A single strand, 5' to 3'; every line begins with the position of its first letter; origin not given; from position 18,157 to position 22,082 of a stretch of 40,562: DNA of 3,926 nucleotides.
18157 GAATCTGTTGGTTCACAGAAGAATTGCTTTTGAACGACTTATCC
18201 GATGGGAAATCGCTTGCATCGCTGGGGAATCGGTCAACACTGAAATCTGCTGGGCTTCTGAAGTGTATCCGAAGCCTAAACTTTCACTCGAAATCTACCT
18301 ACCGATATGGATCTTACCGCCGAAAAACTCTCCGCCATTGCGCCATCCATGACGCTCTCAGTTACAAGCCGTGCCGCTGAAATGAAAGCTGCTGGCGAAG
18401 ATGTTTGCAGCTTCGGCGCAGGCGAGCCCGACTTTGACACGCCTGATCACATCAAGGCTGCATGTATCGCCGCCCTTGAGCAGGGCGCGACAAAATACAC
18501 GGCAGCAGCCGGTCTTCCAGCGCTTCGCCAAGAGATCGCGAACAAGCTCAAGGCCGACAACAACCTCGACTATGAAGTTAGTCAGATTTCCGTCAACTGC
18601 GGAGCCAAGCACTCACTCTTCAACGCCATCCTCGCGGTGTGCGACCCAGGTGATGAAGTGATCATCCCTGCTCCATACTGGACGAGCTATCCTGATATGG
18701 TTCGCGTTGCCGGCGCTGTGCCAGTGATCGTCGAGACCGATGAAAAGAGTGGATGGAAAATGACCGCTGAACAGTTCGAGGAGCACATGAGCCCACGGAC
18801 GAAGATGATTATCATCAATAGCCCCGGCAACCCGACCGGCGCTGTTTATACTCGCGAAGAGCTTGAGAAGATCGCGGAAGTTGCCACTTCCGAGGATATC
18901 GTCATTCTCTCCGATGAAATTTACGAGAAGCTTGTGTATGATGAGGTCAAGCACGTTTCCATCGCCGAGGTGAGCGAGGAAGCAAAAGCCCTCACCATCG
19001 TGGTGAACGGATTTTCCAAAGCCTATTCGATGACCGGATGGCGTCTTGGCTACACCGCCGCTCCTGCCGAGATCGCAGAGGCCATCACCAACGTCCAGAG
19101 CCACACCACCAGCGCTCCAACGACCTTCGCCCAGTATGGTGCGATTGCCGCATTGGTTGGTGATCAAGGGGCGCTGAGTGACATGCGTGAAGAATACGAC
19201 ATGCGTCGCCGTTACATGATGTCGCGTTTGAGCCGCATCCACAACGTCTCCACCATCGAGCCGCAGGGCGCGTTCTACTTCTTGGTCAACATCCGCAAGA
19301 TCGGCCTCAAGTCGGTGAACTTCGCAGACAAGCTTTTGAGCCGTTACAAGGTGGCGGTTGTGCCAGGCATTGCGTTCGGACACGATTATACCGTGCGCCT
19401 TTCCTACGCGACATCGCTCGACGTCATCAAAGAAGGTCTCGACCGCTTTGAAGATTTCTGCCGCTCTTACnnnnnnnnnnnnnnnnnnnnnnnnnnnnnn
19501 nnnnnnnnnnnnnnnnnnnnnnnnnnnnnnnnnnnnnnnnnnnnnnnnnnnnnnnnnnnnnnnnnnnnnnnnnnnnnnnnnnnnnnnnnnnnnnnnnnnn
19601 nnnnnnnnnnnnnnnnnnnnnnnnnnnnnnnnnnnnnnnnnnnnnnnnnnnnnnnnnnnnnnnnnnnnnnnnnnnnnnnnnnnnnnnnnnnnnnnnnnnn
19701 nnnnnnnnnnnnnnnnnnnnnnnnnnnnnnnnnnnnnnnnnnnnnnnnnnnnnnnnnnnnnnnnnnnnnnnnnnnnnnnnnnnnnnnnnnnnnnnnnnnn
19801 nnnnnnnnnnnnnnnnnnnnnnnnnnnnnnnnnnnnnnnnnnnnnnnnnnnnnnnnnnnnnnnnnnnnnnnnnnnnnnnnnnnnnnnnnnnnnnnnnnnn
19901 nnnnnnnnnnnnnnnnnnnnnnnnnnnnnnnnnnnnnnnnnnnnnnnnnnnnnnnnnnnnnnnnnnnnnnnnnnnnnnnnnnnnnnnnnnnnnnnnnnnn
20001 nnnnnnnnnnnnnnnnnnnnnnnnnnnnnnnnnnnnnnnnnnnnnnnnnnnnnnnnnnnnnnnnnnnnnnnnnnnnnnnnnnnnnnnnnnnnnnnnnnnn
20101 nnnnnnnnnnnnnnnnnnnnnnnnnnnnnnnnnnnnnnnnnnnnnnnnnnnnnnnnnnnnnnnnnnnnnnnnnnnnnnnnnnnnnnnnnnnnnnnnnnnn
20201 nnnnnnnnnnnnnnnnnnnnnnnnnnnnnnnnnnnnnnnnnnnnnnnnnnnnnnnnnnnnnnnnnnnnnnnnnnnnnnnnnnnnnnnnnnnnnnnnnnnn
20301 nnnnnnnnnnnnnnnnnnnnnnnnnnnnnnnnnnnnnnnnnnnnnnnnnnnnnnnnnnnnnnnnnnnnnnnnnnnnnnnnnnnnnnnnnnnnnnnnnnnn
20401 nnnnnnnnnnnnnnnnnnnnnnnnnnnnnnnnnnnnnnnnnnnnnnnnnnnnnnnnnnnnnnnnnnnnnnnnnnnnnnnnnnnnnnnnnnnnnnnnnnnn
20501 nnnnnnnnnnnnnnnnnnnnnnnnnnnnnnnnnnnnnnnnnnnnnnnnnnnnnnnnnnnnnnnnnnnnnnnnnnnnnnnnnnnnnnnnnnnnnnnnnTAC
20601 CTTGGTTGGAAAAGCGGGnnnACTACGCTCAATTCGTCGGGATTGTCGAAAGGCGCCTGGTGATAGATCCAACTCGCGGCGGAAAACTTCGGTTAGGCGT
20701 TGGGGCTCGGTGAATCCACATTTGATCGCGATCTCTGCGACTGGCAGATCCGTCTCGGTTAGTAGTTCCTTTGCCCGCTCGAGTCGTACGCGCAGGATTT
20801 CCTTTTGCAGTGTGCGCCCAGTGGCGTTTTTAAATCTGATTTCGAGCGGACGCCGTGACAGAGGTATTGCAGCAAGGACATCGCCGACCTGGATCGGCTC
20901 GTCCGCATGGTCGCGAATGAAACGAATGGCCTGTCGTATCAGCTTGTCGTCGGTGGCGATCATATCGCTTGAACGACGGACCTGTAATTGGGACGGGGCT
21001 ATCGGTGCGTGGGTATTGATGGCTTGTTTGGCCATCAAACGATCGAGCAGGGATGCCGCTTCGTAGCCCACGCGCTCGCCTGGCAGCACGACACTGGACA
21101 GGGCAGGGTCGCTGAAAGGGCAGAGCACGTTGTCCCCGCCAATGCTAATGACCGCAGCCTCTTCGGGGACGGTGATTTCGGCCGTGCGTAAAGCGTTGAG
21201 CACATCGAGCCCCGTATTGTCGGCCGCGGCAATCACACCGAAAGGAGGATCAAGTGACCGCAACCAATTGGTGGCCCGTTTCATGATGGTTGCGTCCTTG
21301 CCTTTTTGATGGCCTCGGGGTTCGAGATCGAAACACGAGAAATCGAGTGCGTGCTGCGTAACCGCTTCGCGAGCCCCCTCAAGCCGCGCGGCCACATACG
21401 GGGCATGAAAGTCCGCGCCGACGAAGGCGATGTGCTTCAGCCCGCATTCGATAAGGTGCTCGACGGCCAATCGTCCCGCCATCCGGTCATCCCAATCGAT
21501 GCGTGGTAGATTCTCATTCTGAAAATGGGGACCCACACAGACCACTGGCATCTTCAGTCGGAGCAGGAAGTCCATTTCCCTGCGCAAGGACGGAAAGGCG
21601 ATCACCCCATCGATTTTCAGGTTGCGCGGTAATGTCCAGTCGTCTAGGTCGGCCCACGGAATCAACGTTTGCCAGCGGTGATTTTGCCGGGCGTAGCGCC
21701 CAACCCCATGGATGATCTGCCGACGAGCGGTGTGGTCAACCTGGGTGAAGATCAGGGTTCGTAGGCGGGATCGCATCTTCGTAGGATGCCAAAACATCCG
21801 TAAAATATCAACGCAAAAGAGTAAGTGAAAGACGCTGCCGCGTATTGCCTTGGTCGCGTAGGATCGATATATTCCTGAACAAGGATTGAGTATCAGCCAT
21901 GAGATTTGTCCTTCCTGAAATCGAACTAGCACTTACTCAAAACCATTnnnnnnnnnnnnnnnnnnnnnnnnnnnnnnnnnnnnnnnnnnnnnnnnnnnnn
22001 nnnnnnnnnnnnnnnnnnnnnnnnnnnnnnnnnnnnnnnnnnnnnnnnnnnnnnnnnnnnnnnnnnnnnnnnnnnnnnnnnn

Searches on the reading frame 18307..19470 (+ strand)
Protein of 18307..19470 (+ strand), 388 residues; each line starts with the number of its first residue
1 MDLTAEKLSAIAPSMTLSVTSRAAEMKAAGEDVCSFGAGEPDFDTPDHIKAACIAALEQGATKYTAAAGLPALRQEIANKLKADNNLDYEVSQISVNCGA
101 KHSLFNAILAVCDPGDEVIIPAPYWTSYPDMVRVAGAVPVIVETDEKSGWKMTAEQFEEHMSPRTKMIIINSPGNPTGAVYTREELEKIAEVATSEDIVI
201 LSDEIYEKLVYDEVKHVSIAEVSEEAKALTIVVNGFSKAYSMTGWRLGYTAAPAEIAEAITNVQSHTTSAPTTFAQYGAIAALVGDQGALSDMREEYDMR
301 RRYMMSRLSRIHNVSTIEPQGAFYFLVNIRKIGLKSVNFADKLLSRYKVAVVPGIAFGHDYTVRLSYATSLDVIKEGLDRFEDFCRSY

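Call 9: search_protein_families(library=pfam, proteins=[window:18307-19470:+], max_evalue=0.01)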
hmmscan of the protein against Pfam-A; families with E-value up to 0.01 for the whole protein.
window:18307-19470:+ (388 aa): 5 families
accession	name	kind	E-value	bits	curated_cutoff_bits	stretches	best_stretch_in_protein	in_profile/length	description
PF00155.27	Aminotran_1_2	-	1e-77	262.3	19.7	1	32-380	2-360/361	Aminotransferase class I and II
PF01041.23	DegT_DnrJ_EryC1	-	2.8e-08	33.8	19.8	1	105-203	56-145/360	DegT/DnrJ/EryC1/StrS aminotransferase family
PF01053.26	Cys_Met_Meta_PP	-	1.3e-06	27.7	27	1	95-204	72-174/381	Cys/Met metabolism PLP-dependent enzyme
PF01212.27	Beta_elim_lyase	-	0.0019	18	27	1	108-203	64-168/288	Beta-eliminating lyase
PF00266.25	Aminotran_5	-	0.0021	17.6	21.5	0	100-203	70-175/371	Aminotransferase class-V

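Call 12: find_encoding_contigs(protein=window:18307-19470:+, flank=10000, max_places=10)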
Protein window:18307-19470:+ (388 aa): no gene with exactly this product is on record in the collection.

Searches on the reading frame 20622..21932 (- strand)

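Call 39: search_protein_families(library=ncbifam, proteins=[window:20622-21932:-], max_evalue=0.1)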
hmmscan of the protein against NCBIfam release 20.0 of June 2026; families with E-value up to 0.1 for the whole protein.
window:20622-21932:- (437 aa): 43 families (the best 25 are shown)
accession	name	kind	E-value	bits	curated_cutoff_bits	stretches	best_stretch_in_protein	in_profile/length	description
NF006902.0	PRK09393.1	equivalog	8.5e-17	61.3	425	1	327-433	217-323/327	transcriptional regulator FtrA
TIGR01481.1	ccpA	equivalog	2.2e-16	60.2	442.35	1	122-321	134-328/330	catabolite control protein A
NF010028.0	PRK13503.1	equivalog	4.6e-16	59.1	288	1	321-433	162-274/278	HTH-type transcriptional activator RhaS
NF047341.1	lactose_RbsR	equivalog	2.3e-15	56.8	382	1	121-323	135-329/331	ribose utilization transcriptional repressor RbsR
NF047455.1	TF_Staph_AryK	equivalog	2.8e-14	52.3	850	1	322-433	149-260/759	transcriptional regulator AryK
NF047788.1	TransRegPocR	equivalog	1.2e-13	51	500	1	320-433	179-292/296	transcriptional regulator PocR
NF007584.0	PRK10219.1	equivalog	1.3e-12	48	174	1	328-430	3-105/107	superoxide response transcriptional regulator SoxS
NF007860.0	PRK10572.1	equivalog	1.5e-12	47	208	1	325-433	178-286/292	arabinose operon transcriptional regulator AraC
NF041686.2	ant_diox_reg_AndR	equivalog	1.8e-12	47.5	350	1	281-427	176-316/321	anthranilate 1,2-dioxygenase regulatory protein AndR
NF012144.2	ramA_TF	equivalog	1.2e-11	45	180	1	330-431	5-106/108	RamA family antibiotic efflux transcriptional regulator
NF052440.1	TransRegGNTRPSEAE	equivalog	1.8e-11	43.7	400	1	122-310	137-321/333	HTH-type transcriptional regulator GntR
NF008269.0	PRK11041.1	equivalog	4.8e-11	42.3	436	1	129-323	147-338/342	DNA-binding transcriptional regulator CytR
NF052371.1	TransRegGbdRPseu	equivalog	5.9e-11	42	480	1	331-432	226-327/365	choline metabolism transcriptional regulator GbdR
NF007693.0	PRK10371.1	equivalog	1.7e-10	40.6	253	1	304-432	172-300/309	transcriptional regulator MelR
NF010025.2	PRK13500.1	equivalog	6e-10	39.1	525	1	331-433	177-279/282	HTH-type transcriptional activator RhaR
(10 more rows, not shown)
